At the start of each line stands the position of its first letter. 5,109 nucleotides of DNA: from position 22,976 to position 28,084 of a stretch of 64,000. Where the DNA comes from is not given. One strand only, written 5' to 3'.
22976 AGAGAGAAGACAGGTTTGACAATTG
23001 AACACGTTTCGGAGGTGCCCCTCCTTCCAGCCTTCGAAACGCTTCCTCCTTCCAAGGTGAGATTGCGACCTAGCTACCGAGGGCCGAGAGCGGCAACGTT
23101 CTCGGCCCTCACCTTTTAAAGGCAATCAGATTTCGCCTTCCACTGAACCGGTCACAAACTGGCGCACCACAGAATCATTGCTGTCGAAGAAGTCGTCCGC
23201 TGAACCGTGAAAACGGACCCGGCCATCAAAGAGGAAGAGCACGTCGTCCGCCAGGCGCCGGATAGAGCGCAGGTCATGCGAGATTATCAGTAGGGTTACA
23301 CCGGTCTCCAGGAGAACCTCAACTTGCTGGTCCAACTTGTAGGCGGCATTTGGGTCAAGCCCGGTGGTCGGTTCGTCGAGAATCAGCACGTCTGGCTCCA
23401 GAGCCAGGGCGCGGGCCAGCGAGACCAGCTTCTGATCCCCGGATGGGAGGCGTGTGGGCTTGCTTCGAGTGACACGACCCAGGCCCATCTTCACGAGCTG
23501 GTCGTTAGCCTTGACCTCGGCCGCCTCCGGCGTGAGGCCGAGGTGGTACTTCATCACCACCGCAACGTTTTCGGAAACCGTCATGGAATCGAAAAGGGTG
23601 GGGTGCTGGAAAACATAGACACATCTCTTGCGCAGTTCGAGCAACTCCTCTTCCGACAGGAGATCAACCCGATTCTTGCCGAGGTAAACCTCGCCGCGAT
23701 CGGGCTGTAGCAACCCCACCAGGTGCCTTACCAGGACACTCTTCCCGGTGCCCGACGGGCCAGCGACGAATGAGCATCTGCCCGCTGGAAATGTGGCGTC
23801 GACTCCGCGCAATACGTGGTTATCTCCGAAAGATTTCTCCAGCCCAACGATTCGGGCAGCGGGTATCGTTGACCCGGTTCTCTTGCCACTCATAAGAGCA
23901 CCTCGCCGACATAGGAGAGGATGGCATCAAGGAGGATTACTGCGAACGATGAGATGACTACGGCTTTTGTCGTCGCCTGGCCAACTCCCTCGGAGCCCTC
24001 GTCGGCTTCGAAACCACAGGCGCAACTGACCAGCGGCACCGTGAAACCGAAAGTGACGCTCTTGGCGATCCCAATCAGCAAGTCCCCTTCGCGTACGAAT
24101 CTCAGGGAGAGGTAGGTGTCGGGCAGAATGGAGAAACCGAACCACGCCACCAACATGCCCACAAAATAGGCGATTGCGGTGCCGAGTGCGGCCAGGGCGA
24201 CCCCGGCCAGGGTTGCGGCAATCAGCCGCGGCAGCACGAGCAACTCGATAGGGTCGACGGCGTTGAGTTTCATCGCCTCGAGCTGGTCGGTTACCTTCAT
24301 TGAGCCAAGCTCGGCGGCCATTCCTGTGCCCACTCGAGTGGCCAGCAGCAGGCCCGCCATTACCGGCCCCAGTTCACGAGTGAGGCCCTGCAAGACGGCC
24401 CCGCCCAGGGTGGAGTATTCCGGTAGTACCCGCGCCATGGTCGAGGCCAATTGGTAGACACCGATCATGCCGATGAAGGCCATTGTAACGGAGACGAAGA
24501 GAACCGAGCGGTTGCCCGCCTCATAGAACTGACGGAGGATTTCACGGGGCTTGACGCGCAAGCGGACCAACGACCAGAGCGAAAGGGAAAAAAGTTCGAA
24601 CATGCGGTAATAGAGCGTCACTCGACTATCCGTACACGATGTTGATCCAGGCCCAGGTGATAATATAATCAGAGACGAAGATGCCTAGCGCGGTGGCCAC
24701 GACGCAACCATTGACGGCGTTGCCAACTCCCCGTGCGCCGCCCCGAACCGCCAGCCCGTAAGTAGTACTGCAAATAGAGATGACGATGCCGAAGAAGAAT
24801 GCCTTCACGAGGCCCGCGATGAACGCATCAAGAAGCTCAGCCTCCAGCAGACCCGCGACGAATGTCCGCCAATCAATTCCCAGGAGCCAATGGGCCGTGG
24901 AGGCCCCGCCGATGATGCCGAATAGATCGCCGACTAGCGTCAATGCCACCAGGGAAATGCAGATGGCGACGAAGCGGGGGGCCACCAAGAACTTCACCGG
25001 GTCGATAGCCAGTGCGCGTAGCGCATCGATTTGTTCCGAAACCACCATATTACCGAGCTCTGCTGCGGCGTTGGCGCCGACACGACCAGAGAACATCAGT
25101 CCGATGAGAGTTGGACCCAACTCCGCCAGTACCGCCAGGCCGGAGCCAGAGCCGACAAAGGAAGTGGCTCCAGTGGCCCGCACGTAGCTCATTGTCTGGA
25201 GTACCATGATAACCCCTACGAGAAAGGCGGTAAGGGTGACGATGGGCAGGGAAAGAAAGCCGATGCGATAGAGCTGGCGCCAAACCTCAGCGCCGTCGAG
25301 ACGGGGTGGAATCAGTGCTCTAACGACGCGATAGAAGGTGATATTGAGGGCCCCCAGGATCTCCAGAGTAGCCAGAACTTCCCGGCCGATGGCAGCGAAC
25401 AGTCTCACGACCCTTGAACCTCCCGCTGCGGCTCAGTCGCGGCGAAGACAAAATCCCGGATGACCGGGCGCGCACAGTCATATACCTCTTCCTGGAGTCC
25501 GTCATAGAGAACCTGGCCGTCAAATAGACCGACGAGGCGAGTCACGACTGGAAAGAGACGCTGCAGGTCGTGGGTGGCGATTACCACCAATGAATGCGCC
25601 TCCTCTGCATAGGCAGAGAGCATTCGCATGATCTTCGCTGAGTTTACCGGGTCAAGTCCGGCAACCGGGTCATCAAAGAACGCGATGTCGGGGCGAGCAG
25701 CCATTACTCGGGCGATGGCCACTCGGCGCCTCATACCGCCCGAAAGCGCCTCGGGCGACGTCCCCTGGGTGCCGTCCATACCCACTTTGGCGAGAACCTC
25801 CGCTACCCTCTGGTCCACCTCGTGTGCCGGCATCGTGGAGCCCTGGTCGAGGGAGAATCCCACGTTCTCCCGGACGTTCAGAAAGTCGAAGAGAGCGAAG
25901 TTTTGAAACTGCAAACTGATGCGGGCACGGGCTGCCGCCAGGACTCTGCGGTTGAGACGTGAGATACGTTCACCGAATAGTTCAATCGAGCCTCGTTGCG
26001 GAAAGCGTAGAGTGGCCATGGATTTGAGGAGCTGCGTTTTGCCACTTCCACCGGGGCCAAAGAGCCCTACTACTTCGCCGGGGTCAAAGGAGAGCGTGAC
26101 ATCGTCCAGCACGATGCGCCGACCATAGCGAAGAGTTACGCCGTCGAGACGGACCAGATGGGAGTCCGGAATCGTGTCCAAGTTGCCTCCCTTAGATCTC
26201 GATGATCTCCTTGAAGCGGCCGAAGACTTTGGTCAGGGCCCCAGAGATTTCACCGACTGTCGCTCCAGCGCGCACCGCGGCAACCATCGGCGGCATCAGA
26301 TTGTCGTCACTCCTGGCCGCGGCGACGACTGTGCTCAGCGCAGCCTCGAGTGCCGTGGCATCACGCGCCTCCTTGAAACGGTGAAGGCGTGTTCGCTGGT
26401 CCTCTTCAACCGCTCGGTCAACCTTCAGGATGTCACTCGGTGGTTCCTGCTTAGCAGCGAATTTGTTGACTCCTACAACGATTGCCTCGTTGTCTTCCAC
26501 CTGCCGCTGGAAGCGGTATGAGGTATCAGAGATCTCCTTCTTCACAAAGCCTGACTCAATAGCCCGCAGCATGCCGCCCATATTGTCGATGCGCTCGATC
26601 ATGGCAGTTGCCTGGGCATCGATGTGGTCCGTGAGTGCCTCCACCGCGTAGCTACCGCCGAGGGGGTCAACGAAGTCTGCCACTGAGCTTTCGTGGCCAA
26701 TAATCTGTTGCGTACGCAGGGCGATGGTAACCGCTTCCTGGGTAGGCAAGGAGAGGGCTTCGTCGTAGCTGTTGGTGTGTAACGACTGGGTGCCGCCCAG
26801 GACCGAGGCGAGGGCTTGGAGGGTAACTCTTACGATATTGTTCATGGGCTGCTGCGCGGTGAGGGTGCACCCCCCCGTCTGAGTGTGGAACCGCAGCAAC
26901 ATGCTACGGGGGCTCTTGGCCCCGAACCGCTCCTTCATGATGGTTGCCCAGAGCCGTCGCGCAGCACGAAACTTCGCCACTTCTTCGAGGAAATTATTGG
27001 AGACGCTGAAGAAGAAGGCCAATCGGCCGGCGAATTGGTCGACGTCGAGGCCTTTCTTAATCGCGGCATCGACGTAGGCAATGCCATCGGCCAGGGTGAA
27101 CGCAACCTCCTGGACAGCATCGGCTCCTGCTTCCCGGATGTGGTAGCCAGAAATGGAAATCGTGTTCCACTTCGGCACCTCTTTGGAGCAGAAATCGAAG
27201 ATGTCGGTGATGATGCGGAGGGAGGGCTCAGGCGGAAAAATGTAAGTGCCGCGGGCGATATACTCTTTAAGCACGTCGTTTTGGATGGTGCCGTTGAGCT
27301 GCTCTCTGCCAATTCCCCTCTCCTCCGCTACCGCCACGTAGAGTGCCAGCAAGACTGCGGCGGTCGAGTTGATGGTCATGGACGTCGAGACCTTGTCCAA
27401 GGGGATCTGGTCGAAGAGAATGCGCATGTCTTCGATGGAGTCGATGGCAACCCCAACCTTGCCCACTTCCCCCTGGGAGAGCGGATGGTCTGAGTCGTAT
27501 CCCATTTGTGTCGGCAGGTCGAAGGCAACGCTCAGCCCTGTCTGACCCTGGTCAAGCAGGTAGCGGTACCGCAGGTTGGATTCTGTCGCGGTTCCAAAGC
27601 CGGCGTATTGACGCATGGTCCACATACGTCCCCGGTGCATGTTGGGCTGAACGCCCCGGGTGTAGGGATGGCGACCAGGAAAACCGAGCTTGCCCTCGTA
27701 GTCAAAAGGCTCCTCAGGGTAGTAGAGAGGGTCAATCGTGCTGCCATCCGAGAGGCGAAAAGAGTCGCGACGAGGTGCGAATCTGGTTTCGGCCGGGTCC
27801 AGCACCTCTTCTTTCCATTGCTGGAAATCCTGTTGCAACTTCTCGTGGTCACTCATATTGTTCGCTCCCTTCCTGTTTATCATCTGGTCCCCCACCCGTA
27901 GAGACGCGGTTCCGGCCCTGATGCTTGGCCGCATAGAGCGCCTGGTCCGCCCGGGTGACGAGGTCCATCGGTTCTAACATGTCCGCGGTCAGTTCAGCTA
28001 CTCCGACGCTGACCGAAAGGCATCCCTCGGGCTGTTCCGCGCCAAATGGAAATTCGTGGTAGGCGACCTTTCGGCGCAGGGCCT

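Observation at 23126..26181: Mla/Mce-type ABC with two permeases and two ATPases whose defects fall in the same composite ATP site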

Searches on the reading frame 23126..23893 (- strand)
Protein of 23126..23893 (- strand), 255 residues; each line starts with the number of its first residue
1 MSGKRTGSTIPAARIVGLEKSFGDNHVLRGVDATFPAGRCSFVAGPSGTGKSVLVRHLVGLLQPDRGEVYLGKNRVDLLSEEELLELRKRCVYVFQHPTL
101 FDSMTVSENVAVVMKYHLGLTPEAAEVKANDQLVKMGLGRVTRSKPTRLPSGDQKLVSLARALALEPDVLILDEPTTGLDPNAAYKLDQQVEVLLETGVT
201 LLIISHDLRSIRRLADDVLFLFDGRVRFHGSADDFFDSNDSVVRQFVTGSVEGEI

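Call 3: search_protein_families(library=pfam, proteins=[window:23126-23893:-])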
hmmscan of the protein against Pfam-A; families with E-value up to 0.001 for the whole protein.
window:23126-23893:- (255 aa): 5 families
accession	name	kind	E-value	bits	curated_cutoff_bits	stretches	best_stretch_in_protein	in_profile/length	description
PF00005.33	ABC_tran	-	3.6e-27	96.1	25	1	28-177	1-137/137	ABC transporter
PF13304.12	AAA_21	-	5.2e-07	30.5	27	1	148-208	237-300/304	AAA domain, putative AbiEii toxin, Type IV TA system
PF13191.12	AAA_16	-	0.00027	21.9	32.6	1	36-66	24-52/167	AAA ATPase domain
PF13401.12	AAA_22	-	0.00032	21.4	27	0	39-101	6-64/130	AAA domain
PF13481.12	AAA_25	-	0.00096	19.3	27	0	34-63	29-58/195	AAA domain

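Call 4: search_protein_families(library=ncbifam, proteins=[window:23126-23893:-])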
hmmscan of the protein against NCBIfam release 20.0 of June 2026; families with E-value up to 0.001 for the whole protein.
window:23126-23893:- (255 aa): 186 families (the best 25 are shown)
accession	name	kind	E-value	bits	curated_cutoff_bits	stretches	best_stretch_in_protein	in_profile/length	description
TIGR04521.1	ECF_ATPase_2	equivalog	1.5e-41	142.3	330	1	25-242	18-239/279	energy-coupling factor transporter ATPase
NF008809.0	PRK11831.1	equivalog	7.6e-41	140.2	441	1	15-254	11-251/270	phospholipid ABC transporter ATP-binding protein MlaF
NF007908.0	PRK10619.1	equivalog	5.6e-39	133.9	466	1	15-251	8-256/257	histidine ABC transporter ATP-binding protein HisP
NF008428.0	PRK11264.1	equivalog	3.8e-38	131.1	406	1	15-248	6-245/250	L-cystine ABC transporter ATP-binding protein TcyN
TIGR02673.1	FtsE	equivalog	4.3e-38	131.1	264.85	1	20-224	9-213/214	cell division ATP-binding protein FtsE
TIGR00972.1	3a0107s01c2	equivalog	9.7e-38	129.9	343.2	1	16-250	5-246/248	phosphate ABC transporter ATP-binding protein PstB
NF008338.0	PRK11124.1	equivalog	1.4e-37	129.5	369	1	14-245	4-238/242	arginine ABC transporter ATP-binding protein ArtP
TIGR00968.1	3a0106s01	subfamily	1.1e-36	126.6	342.75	1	16-246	4-230/237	sulfate ABC transporter ATP-binding protein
TIGR04406.1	LPS_export_lptB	equivalog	3.3e-36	124.8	240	1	16-240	5-227/239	LPS export ABC transporter ATP-binding protein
NF010155.0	PRK13634.1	equivalog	4.2e-36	124.7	413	1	25-244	20-242/290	energy-coupling factor ABC transporter ATP-binding protein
NF007027.0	PRK09493.1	equivalog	1.2e-35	123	379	1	18-240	7-228/240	glutamine ABC transporter ATP-binding protein GlnQ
TIGR04520.1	ECF_ATPase_1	equivalog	3.5e-35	121.7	315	1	24-242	14-230/269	energy-coupling factor transporter ATPase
TIGR01186.1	proV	subfamily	5.7e-35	121.1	326.6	1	29-249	10-232/363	betaine/proline/choline family ABC transporter ATP-binding protein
TIGR03005.1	ectoine_ehuA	equivalog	1.7e-34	119.2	345.4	1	18-239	6-238/252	ectoine/hydroxyectoine ABC transporter ATP-binding protein EhuA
TIGR02315.1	ABC_phnC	equivalog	1.8e-34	119.2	266.1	1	14-237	3-235/243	phosphonate ABC transporter ATP-binding protein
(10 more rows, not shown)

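Call 10: find_related_loci(query=window:23126-23893:-, collection=genome_contigs, flank=6000)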
Query window:23126-23893:- (255 aa) in genome_contigs; peptide patterns used: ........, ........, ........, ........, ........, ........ (x = any residue, [..] = any of these).
148 stretches matched a pattern; 87 encode a relative of the query (tblastn E <= 1e-3); the best 80 are kept; 80 distinct loci.
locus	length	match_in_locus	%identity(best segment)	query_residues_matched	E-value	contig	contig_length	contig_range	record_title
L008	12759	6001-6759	62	3-255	3e-101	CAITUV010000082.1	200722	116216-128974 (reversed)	MAG: uncultured Myxococcales bacterium isolate LaPlata_bin-3248 genome assembly, contig: bin-3248:82/88, whole genome sh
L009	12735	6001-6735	67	11-255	2e-99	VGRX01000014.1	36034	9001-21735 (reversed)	MAG: Deltaproteobacteria bacterium isolate K_DeepCast_100m_m2_324 K_DeepCast_100m_m2_324_Ga0194127_10001359, whole genom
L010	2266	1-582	78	62-255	3e-100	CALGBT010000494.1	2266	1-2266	MAG TPA_asm: uncultured proteobacterium isolate ERR2206791_bin.31_CONCOCT_v1.1_MAG genome assembly, contig: ERZ890953.18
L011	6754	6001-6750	56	3-252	3e-88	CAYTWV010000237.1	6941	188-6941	MAG TPA_asm: uncultured Myxococcales bacterium isolate SRP272421_co4_371 genome assembly, contig: NODE_37603_length_6941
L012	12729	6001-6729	54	13-255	3e-77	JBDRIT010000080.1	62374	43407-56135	MAG: Pseudomonadota bacterium isolate MEGAHIT-group-1.599 k141_12533468, whole genome shotgun sequence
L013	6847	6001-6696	48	17-249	1e-62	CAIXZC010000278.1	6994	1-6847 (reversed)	MAG: uncultured Myxococcales bacterium isolate Loclat_bin-20748 genome assembly, contig: bin-20748:278/482, whole genome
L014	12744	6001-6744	59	6-253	9e-88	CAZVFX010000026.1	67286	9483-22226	MAG TPA_asm: uncultured Myxococcales bacterium isolate binchicken_co141_516 genome assembly, contig: NODE_1661_length_67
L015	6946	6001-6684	48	18-246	6e-59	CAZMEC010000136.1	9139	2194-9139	MAG TPA_asm: uncultured Myxococcales bacterium isolate SRP272421_co1_141 genome assembly, contig: NODE_26348_length_9139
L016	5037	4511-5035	51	9-183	7e-54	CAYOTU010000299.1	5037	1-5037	MAG TPA_asm: uncultured Myxococcales bacterium isolate binchicken_co181_635 genome assembly, contig: NODE_38097_length_5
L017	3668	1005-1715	41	14-249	4e-53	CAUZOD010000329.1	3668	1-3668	MAG: Phycisphaerae bacterium isolate CB6_AW.36 genome assembly, contig: Ga0310123_10033187, whole genome shotgun sequenc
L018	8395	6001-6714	41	14-250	3e-51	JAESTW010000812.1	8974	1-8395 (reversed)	MAG: Kofleriaceae bacterium isolate NORP324 CoAssembly_3826753, whole genome shotgun sequence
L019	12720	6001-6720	40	11-249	1e-50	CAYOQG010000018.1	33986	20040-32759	MAG TPA_asm: uncultured Phycisphaeraceae bacterium isolate SRP323688_co1_276 genome assembly, contig: NODE_2289_length_3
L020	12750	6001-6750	38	1-249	1e-50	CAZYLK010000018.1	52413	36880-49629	MAG TPA_asm: uncultured Phycisphaeraceae bacterium isolate SRP193661_co1_22 genome assembly, contig: NODE_705_length_524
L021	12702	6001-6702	41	15-247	5e-49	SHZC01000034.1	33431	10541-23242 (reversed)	MAG: Myxococcales bacterium isolate Baikal-deep-G135 BACOMB-C5718, whole genome shotgun sequence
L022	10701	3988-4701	35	14-250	6e-47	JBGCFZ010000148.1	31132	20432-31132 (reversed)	MAG: Lewinella sp. isolate SGMAG-106 contig148, whole genome shotgun sequence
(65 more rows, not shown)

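Call 20: search_solved_structures(query=window:23126-23893:-, max_evalue=1e-20, show_alignments=0)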
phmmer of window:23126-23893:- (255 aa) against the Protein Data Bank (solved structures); distinct sequences matched with E-value up to 1e-20: 180 (the best 60 are shown).
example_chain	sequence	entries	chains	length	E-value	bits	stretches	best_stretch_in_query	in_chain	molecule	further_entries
8wd9_D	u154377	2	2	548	1.4e-42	149.4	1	27-238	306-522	Probable dipeptide-transport ATP-binding protein ABC transporter DppD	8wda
8wdb_D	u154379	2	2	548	8.2e-42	146.8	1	27-238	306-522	Probable dipeptide-transport ATP-binding protein ABC transporter DppD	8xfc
7ch8_I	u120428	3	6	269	7.8e-40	140.3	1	12-254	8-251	Probable ATP-binding component of ABC transporter | Probable ATP-binding component of ABC transporter,P.aeruginosa Mla F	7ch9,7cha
8j5q_D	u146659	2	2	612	8.3e-40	140.2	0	11-239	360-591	Uncharacterized ABC transporter ATP-binding protein Rv1281c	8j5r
8j5s_D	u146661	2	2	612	6.8e-39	137.3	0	11-239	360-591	Uncharacterized ABC transporter ATP-binding protein Rv1281c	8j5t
8fed_G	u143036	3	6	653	2.2e-37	132.3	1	15-251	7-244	ABC transporter, ATP-binding protein,Green fluorescent protein chimera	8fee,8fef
1b0u_A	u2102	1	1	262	1.2e-36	129.9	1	14-251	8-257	HISTIDINE PERMEASE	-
6xbd_I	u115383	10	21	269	3.4e-36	128.4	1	23-254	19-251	Phospholipid transport system ATP-binding protein MlaF | Organic solvent ABC transporter ATP-binding protein | Toluene tolerance protein Ttg2A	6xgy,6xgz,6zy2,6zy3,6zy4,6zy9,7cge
7d06_B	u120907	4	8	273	3.5e-36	128.4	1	8-254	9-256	ABC transporter ATP-binding protein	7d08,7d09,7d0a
6z5u_K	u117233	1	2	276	3.7e-36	128.3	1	8-254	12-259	ABC transporter ATP-binding protein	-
7cgn_B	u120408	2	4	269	8.9e-36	127.1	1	23-254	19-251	Phospholipid ABC transporter ATP-binding protein MlaF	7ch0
4u00_A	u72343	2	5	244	1.4e-35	126.5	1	11-238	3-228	Amino acid ABC transporter, ATP-binding protein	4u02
4yms_J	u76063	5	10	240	4.6e-34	121.4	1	18-247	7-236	ABC-type polar amino acid transport system, ATPase component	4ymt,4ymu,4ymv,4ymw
2olj_A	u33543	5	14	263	9.6e-34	120.4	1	15-238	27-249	Amino acid ABC transporter | protein ArtP | ArtP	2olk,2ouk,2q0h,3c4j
3c41_J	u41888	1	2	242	1e-33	120.3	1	17-238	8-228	Amino acid ABC transporter (ArtP)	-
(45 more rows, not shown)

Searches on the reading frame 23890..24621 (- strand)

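Call 3: search_protein_families(library=pfam, proteins=[window:23890-24621:-])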
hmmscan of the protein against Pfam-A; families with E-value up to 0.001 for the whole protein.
window:23890-24621:- (243 aa): 1 family
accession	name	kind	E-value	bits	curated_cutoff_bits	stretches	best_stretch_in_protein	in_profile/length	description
PF02405.21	MlaE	-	6.5e-60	202.8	22.5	1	28-237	1-211/212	Permease MlaE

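Call 4: search_protein_families(library=ncbifam, proteins=[window:23890-24621:-])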
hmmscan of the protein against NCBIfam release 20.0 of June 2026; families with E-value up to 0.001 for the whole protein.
window:23890-24621:- (243 aa): 2 families
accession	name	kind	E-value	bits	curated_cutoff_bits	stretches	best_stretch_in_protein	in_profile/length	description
TIGR00056.1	TIGR00056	subfamily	1.3e-51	175.8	212.2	1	5-238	18-255/260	MlaE family lipid ABC transporter permease subunit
NF033619.1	perm_MlaE_1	exception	2.3e-44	151.9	315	1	10-236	20-248/253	lipid asymmetry maintenance ABC transporter permease subunit MlaE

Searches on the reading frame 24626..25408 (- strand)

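Call 3: search_protein_families(library=pfam, proteins=[window:24626-25408:-])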
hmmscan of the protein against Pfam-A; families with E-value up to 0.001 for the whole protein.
window:24626-25408:- (260 aa): 1 family
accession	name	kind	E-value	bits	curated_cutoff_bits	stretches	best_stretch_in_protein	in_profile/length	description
PF02405.21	MlaE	-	7.8e-63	212.3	22.5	1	43-252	2-211/212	Permease MlaE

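Call 4: search_protein_families(library=ncbifam, proteins=[window:24626-25408:-])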
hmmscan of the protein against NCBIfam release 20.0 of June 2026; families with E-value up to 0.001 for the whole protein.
window:24626-25408:- (260 aa): 2 families
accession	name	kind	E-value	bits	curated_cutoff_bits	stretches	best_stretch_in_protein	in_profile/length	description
TIGR00056.1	TIGR00056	subfamily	6.6e-55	186.5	212.2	1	6-253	9-255/260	MlaE family lipid ABC transporter permease subunit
NF033619.1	perm_MlaE_1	exception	5.3e-42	144.2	315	1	6-252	2-249/253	lipid asymmetry maintenance ABC transporter permease subunit MlaE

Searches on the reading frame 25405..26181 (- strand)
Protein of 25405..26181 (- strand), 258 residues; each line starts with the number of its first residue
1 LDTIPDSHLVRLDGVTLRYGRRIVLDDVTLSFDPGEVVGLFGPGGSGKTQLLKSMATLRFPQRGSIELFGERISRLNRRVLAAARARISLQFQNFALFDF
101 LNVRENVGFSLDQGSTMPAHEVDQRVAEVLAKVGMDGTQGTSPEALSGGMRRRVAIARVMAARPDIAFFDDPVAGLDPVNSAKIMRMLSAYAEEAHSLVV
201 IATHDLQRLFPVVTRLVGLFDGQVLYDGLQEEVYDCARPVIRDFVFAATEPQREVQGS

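Call 3: search_protein_families(library=pfam, proteins=[window:25405-26181:-])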
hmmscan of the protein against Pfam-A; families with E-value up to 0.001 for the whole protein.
window:25405-26181:- (258 aa): 3 families
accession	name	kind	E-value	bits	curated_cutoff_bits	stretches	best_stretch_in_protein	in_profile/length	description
PF00005.33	ABC_tran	-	1.3e-29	104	25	1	25-174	1-137/137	ABC transporter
PF13304.12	AAA_21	-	2.3e-08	34.9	27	1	111-206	200-300/304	AAA domain, putative AbiEii toxin, Type IV TA system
PF02463.25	SMC_N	-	3.8e-06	26.9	40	1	28-205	18-200/220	RecF/RecN/SMC N terminal domain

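Call 4: search_protein_families(library=ncbifam, proteins=[window:25405-26181:-])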
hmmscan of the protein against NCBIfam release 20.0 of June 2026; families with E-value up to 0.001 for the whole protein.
window:25405-26181:- (258 aa): 185 families (the best 25 are shown)
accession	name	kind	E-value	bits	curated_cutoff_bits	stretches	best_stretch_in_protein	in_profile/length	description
TIGR02982.1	heterocyst_DevA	subfamily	1.2e-45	155.8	295.8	1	21-224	17-219/220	ABC exporter ATP-binding subunit, DevA family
TIGR02673.1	FtsE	equivalog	1.3e-43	149.2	264.85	1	10-221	2-212/214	cell division ATP-binding protein FtsE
TIGR04521.1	ECF_ATPase_2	equivalog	3.3e-42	144.5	330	1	23-235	19-234/279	energy-coupling factor transporter ATPase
TIGR02315.1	ABC_phnC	equivalog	3.6e-42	144.5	266.1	1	10-235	2-235/243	phosphonate ABC transporter ATP-binding protein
TIGR00968.1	3a0106s01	subfamily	1.8e-40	138.9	342.75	1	12-242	3-228/237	sulfate ABC transporter ATP-binding protein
NF008809.0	PRK11831.1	equivalog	1.9e-39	135.6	441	1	8-245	7-244/270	phospholipid ABC transporter ATP-binding protein MlaF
TIGR03258.1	PhnT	equivalog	4.8e-39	134.4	499.15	1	10-236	9-230/359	2-aminoethylphosphonate ABC transport system ATP-binding subunit PhnT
TIGR03608.1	L_ocin_972_ABC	subfamily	1.3e-38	132.6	254.85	1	13-206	2-194/206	putative bacteriocin export ABC transporter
TIGR03265.1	PhnT2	equivalog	1.4e-37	129.8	457.7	1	10-245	5-235/353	putative 2-aminoethylphosphonate ABC transporter ATP-binding protein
NF007027.0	PRK09493.1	equivalog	1.4e-37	129.3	379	1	10-237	2-228/240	glutamine ABC transporter ATP-binding protein GlnQ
NF006987.0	PRK09452.1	equivalog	2.9e-37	128.2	482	1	6-236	14-238/378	spermidine/putrescine ABC transporter ATP-binding protein PotA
TIGR04406.1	LPS_export_lptB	equivalog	5e-37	127.5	240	1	13-234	5-223/239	LPS export ABC transporter ATP-binding protein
NF008428.0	PRK11264.1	equivalog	2e-36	125.5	406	1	13-234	7-232/250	L-cystine ABC transporter ATP-binding protein TcyN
TIGR04520.1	ECF_ATPase_1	equivalog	3e-36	125.2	315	1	11-235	2-225/269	energy-coupling factor transporter ATPase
NF040933.2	ABC_arch_GlcV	equivalog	4.1e-35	121.3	450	1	23-236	20-232/357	glucose ABC transporter ATP-binding protein GlcV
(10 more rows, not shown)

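Call 19: search_solved_structures(query=window:25405-26181:-, max_evalue=1e-20, show_alignments=0)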
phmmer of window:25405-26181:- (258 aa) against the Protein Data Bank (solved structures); distinct sequences matched with E-value up to 1e-20: 184 (the best 60 are shown).
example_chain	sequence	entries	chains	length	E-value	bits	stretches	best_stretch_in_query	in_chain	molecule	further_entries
7d06_B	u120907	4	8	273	3.3e-43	151.6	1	8-255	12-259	ABC transporter ATP-binding protein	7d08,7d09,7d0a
6z5u_K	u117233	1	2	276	3.4e-43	151.6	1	8-255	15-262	ABC transporter ATP-binding protein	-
8j5s_D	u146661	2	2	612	2.3e-38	135.8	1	14-237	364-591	Uncharacterized ABC transporter ATP-binding protein Rv1281c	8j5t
7ch8_I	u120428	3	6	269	1.1e-37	133.5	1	6-246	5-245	Probable ATP-binding component of ABC transporter | Probable ATP-binding component of ABC transporter,P.aeruginosa Mla F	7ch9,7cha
6ic4_I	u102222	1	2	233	1.6e-37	133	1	10-245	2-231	ABC transporter ATP-binding protein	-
8j5q_D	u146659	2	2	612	2.8e-37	132.2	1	14-237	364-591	Uncharacterized ABC transporter ATP-binding protein Rv1281c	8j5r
6xbd_I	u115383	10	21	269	1.1e-35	126.9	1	8-246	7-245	Phospholipid transport system ATP-binding protein MlaF | Organic solvent ABC transporter ATP-binding protein | Toluene tolerance protein Ttg2A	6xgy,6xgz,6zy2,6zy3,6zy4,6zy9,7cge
7cgn_B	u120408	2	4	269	2.2e-35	126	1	8-246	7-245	Phospholipid ABC transporter ATP-binding protein MlaF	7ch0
4yms_J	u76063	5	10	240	2.2e-34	122.7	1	14-238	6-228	ABC-type polar amino acid transport system, ATPase component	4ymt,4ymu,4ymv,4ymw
1z47_A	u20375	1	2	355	2.8e-34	122.4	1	27-237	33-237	putative ABC-transporter ATP-binding protein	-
8fed_G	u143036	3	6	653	1.2e-33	120.3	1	12-245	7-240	ABC transporter, ATP-binding protein,Green fluorescent protein chimera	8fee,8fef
8edw_A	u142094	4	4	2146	1.6e-33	119.9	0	20-223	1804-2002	Phospholipid-transporting ATPase ABCA7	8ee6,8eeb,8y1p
8eop_A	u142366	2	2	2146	5.9e-33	118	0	20-223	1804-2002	Phospholipid-transporting ATPase ABCA7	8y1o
1b0u_A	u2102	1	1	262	2.1e-32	116.3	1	16-244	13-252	HISTIDINE PERMEASE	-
7mbz_C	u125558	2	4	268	1.1e-30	110.6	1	6-224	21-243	ABC transporter, ATP-binding protein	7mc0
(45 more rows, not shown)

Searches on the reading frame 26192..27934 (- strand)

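Call 3: search_protein_families(library=pfam, proteins=[window:26192-27934:-])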
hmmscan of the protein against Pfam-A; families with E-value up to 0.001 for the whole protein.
window:26192-27934:- (580 aa): 1 family
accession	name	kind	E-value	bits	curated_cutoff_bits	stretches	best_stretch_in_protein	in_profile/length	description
PF01642.28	MM_CoA_mutase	-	3.6e-227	755.4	22.1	1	63-572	4-512/512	Methylmalonyl-CoA mutase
